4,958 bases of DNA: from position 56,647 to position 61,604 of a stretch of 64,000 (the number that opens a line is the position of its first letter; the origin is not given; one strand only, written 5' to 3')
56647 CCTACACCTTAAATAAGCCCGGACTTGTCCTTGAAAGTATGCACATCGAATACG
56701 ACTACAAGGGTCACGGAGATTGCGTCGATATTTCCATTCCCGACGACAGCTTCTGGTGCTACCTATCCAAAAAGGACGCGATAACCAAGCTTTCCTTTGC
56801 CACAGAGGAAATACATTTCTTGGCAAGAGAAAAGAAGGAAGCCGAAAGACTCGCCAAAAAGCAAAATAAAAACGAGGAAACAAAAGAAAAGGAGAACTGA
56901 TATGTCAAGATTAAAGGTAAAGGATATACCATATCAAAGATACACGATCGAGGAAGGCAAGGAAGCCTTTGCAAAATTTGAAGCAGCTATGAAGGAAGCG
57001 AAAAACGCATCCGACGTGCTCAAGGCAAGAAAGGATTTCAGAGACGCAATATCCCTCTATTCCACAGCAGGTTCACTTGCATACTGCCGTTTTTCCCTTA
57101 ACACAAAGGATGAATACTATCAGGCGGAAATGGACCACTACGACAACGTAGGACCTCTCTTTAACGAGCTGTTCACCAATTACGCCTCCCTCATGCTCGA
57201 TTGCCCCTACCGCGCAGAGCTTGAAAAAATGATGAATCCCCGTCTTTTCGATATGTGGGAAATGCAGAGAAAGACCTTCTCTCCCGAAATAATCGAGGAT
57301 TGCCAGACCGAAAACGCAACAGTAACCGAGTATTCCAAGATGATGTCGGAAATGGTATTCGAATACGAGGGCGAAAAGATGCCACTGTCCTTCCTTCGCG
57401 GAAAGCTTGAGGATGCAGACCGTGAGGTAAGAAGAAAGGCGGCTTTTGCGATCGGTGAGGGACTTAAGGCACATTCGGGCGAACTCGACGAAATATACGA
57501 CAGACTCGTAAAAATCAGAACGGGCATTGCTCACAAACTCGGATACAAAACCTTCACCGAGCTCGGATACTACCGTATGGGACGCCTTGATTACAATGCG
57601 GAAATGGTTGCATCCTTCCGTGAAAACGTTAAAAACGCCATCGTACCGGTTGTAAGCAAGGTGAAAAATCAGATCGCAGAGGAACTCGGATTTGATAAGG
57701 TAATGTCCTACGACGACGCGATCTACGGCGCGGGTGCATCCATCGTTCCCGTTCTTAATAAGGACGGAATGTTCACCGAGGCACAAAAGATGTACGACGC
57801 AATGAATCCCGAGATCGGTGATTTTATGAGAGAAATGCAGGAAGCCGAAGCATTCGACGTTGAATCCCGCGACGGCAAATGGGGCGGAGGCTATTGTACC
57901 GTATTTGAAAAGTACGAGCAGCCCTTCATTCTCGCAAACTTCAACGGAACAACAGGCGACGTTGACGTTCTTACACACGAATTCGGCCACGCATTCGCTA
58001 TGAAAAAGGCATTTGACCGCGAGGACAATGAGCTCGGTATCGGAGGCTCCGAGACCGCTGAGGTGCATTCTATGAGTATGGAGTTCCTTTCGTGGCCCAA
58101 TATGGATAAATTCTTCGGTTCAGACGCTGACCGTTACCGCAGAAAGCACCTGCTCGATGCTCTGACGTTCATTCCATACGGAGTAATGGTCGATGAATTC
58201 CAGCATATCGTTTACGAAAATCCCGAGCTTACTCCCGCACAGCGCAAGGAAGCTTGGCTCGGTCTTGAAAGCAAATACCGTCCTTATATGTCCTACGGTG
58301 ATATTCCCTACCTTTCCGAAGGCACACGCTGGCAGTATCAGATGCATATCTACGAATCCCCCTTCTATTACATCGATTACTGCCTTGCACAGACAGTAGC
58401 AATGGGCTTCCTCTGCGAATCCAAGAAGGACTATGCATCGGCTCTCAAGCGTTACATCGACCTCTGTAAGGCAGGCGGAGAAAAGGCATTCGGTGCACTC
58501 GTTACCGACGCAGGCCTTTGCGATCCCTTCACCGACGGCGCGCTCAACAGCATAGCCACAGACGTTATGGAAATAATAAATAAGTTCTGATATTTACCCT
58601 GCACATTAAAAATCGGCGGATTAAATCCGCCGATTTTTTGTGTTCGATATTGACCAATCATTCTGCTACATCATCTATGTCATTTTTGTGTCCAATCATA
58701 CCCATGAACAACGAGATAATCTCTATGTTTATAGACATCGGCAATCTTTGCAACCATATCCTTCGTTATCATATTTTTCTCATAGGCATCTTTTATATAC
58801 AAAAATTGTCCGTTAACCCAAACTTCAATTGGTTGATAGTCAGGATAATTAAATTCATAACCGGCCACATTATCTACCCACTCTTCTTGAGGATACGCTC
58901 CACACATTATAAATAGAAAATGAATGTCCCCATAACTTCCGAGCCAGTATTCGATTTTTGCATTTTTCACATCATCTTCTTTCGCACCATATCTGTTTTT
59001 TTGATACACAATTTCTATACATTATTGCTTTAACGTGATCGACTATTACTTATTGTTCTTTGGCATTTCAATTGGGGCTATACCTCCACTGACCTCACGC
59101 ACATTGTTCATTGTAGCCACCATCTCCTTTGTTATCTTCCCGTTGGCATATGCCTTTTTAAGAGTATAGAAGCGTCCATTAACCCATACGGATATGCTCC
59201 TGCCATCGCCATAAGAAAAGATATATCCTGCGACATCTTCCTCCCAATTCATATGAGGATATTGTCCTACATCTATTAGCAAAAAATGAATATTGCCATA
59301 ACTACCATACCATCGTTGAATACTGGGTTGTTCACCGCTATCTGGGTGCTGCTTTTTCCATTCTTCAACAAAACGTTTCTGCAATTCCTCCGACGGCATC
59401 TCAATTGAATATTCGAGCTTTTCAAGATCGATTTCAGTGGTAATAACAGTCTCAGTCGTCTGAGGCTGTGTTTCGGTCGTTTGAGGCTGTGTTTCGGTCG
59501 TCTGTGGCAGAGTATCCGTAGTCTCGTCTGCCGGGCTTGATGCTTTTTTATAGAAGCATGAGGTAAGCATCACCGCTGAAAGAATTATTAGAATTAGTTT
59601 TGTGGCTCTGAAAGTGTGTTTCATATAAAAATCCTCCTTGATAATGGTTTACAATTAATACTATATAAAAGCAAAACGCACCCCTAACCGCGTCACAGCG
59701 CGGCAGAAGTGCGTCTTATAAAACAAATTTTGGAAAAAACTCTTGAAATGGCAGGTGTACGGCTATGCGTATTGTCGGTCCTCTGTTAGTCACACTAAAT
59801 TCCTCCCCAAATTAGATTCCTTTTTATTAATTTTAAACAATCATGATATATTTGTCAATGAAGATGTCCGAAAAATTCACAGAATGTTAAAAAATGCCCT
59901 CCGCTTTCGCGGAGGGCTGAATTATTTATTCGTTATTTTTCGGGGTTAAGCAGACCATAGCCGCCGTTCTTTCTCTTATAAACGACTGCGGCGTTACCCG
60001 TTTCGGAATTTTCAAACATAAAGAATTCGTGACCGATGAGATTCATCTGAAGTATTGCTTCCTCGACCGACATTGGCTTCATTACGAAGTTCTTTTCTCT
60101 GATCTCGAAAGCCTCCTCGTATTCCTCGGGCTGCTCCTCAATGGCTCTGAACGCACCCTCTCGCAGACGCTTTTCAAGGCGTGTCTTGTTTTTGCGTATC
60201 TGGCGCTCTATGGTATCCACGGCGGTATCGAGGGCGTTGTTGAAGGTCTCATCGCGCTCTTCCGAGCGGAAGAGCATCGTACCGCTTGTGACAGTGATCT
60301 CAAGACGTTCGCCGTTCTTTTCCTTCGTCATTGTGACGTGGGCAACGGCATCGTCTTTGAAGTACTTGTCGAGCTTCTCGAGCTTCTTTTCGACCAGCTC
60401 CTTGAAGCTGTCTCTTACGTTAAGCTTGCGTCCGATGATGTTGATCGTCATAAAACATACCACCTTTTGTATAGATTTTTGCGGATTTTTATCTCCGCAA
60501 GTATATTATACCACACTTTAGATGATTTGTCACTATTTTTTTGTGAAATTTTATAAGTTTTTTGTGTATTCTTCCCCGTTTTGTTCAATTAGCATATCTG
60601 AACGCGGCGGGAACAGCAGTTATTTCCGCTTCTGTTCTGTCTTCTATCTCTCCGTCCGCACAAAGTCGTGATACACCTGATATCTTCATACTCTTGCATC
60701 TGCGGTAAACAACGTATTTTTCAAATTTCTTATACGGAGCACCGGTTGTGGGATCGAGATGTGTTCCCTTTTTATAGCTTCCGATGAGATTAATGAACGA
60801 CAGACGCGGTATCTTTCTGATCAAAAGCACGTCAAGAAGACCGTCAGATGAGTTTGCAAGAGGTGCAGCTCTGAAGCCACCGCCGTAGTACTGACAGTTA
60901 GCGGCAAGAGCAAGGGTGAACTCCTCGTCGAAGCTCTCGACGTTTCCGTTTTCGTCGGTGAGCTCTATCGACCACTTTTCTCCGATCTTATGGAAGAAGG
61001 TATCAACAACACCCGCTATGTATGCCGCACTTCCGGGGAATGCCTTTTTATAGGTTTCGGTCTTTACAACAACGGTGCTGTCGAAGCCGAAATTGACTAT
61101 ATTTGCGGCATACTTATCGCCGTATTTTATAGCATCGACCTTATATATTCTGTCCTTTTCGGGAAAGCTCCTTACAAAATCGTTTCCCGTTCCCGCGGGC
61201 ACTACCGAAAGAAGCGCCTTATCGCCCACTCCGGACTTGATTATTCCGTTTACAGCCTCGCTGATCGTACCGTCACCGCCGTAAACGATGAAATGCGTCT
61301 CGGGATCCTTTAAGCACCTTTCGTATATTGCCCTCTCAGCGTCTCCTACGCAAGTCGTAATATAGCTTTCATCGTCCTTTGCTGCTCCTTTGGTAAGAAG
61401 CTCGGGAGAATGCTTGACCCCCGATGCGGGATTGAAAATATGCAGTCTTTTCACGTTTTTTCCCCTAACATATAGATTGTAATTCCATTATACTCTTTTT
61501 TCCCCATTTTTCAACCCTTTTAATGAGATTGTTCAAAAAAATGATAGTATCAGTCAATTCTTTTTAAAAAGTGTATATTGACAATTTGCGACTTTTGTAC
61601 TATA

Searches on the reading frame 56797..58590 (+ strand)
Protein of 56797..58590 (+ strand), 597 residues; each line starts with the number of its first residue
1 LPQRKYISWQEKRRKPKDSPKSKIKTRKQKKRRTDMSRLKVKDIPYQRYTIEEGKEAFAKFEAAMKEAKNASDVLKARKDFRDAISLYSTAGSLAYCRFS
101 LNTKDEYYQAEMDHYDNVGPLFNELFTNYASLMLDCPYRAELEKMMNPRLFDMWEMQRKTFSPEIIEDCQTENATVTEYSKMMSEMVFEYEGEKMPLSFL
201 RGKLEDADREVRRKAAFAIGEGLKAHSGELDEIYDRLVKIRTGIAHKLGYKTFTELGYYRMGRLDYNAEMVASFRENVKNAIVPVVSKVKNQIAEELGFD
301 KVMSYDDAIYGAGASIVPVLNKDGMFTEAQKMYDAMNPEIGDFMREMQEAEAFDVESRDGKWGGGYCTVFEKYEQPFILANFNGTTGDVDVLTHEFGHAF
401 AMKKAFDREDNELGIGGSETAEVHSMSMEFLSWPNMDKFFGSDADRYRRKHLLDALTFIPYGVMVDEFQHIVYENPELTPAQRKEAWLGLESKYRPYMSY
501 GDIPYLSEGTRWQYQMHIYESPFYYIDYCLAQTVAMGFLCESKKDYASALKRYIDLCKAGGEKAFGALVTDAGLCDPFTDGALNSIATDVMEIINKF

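Call 42: search_protein_families(library=pfam, proteins=[window:56797-58590:+], max_evalue=0.00001)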
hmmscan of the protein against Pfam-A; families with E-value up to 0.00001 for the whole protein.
window:56797-58590:+ (597 aa): 1 family
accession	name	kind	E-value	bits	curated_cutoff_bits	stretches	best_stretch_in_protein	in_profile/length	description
PF01432.26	Peptidase_M3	-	1.9e-29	103.8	27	2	349-586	185-455/457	Peptidase family M3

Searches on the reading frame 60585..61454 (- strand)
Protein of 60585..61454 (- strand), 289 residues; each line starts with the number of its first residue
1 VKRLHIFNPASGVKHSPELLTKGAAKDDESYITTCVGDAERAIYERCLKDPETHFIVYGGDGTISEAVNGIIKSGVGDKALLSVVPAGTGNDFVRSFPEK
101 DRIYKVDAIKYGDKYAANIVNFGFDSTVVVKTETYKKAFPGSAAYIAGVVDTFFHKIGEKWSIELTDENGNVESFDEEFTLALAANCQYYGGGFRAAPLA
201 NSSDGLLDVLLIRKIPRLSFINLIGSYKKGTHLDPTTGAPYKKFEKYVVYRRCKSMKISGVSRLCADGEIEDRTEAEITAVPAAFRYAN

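Call 42: search_protein_families(library=pfam, proteins=[window:60585-61454:-], max_evalue=0.00001)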
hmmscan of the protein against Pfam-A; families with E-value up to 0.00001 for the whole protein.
window:60585-61454:- (289 aa): 2 families
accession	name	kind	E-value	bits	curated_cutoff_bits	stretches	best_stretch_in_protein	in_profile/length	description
PF19279.4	YegS_C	-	7.4e-17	62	27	1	119-286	2-155/158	YegS C-terminal NAD kinase beta sandwich-like domain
PF00781.29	DAGK_cat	-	9e-14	51.6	23.6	1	5-107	4-110/125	Diacylglycerol kinase catalytic domain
